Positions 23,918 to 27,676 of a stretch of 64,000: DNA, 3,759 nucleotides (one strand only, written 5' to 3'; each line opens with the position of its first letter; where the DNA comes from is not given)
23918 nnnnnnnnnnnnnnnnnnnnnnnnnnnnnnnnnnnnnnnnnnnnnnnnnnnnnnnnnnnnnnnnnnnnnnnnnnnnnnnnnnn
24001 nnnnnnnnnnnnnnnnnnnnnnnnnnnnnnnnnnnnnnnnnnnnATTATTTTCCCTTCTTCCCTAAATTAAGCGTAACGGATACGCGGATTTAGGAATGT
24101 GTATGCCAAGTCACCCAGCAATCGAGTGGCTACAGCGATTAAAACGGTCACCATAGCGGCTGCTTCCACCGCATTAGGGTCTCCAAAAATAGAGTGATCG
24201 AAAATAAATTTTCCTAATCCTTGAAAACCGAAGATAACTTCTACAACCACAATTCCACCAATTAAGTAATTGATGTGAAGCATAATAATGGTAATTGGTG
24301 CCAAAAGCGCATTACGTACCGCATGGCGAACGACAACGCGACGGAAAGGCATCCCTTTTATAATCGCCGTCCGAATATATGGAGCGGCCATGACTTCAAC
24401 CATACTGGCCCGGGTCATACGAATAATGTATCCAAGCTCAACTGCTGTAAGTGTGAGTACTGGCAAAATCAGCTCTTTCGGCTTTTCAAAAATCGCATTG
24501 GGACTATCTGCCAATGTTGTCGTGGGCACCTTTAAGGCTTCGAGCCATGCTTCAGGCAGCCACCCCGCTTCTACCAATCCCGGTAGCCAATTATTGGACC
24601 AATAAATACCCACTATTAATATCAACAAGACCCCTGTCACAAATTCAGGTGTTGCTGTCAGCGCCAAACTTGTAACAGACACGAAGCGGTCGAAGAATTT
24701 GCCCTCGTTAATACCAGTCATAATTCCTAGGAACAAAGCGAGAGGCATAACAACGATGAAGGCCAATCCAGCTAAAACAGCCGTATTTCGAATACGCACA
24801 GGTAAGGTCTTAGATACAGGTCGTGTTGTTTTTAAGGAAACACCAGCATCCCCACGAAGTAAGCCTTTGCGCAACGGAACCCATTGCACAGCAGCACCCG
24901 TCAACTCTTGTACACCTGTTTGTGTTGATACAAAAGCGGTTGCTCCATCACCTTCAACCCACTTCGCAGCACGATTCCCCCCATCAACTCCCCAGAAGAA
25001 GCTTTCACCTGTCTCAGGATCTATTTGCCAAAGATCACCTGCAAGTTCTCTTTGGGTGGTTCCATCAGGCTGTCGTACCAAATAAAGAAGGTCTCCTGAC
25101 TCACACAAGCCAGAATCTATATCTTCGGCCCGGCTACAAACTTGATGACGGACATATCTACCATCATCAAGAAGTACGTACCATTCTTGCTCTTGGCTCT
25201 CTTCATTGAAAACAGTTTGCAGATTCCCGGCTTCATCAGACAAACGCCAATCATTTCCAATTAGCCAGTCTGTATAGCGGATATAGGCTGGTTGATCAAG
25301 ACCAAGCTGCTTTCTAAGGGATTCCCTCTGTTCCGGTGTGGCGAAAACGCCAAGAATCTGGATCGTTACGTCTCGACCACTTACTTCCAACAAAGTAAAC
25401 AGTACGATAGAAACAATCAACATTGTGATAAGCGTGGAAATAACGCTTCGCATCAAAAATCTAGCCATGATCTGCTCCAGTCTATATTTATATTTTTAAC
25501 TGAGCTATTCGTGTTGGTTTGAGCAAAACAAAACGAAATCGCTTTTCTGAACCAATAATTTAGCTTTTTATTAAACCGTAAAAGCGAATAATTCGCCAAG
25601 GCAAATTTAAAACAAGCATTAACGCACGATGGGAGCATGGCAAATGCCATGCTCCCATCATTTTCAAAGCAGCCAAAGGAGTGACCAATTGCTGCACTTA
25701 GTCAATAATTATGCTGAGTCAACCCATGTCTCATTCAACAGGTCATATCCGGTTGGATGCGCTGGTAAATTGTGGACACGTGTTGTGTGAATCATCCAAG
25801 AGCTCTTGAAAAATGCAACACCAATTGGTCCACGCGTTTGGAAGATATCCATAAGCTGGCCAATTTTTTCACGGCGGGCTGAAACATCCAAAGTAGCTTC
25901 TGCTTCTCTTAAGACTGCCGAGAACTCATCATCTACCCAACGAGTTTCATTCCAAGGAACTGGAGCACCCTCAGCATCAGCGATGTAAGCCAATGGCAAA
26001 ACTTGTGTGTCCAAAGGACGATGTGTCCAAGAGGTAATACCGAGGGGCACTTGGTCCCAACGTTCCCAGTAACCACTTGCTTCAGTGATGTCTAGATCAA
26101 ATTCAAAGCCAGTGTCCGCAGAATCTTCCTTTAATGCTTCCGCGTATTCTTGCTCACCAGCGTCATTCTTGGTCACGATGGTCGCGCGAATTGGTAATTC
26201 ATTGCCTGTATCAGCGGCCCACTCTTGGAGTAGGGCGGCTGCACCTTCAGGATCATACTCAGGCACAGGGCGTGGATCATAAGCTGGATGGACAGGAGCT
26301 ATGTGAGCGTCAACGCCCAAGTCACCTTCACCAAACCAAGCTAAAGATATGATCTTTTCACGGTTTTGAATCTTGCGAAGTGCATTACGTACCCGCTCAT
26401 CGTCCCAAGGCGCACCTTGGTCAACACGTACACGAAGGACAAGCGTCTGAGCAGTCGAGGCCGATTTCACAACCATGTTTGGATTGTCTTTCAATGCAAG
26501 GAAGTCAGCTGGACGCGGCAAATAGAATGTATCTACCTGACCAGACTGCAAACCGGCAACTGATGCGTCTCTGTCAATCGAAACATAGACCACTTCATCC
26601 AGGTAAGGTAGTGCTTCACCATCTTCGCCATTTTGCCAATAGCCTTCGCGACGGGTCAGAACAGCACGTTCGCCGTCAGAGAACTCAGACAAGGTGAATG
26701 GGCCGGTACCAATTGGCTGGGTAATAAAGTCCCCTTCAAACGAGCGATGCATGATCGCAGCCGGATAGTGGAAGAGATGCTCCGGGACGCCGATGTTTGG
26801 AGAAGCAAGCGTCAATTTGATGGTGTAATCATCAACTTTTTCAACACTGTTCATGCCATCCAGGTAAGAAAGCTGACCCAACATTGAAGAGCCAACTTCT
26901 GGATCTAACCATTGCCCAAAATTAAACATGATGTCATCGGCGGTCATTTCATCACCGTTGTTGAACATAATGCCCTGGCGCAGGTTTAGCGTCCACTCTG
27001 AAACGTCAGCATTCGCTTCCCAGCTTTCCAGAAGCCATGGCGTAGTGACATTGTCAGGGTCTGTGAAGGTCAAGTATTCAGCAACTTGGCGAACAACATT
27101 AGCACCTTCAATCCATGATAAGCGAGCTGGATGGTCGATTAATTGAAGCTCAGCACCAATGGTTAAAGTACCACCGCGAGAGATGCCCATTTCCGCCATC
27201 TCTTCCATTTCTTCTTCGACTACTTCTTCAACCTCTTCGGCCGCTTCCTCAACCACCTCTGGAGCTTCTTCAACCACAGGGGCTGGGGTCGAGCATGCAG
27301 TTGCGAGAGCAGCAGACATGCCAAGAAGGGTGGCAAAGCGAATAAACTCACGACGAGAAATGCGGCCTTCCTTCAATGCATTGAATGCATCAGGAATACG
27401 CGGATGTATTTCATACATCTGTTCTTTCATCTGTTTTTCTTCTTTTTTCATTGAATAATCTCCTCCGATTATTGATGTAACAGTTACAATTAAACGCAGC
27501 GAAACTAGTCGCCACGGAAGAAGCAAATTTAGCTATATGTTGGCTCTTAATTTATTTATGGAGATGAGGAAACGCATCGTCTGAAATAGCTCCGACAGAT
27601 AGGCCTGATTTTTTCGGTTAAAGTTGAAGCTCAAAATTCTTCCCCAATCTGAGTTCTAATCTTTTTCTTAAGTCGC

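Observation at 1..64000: Hyper-abundant palindrome CGGCCG: HIP1-like behaviour with a different core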

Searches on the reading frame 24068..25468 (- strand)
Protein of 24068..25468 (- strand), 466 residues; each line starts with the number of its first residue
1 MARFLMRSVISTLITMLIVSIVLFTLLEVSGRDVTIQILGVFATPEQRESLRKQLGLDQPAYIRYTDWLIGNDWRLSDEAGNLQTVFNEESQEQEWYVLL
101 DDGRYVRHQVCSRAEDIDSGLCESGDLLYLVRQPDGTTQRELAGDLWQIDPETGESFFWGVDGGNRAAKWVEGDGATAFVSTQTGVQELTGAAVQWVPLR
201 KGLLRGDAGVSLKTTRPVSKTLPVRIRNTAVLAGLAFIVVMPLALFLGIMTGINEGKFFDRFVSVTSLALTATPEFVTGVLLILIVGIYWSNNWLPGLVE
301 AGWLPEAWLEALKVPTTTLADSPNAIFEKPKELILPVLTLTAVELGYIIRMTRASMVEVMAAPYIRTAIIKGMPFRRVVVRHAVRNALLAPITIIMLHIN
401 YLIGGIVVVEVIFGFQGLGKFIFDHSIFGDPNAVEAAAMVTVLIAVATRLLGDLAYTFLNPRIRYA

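Call 7: search_protein_families(library=pfam, proteins=[window:24068-25468:-])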
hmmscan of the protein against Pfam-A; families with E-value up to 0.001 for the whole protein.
window:24068-25468:- (466 aa): 2 families
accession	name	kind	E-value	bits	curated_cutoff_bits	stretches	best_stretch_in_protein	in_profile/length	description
PF00528.27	BPD_transp_1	-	1.2e-26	94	26.4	1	245-464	2-183/184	Binding-protein-dependent transport system inner membrane component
PF19300.4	BPD_transp_1_N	-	1.8e-11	44.7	23.8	1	1-71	1-71/114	Binding-prot-dependent transport system membrane comp, N-term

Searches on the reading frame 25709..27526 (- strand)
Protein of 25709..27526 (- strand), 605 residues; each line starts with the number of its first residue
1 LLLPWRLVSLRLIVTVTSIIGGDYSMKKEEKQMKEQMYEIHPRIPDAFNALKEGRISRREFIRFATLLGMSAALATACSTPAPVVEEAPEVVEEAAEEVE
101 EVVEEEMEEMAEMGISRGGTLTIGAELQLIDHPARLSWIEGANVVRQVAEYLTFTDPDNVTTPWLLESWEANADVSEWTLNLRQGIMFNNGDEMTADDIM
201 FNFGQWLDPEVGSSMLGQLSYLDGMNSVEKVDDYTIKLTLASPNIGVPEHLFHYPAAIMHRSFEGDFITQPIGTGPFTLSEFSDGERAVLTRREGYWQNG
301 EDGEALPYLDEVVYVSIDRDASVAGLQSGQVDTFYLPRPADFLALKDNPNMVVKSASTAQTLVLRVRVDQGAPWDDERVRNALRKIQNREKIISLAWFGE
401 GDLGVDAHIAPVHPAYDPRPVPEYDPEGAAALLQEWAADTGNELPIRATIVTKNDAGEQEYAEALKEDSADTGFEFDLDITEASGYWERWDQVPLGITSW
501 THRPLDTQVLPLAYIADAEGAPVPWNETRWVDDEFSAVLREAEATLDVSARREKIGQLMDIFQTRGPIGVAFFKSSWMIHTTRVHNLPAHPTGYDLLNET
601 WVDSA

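Call 7: search_protein_families(library=pfam, proteins=[window:25709-27526:-])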
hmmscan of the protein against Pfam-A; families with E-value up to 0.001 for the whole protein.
window:25709-27526:- (605 aa): 1 family
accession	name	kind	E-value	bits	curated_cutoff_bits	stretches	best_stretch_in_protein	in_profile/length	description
PF00496.27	SBP_bac_5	-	3.4e-69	234.2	32.4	1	162-508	3-354/368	Bacterial extracellular solute-binding proteins, family 5 Middle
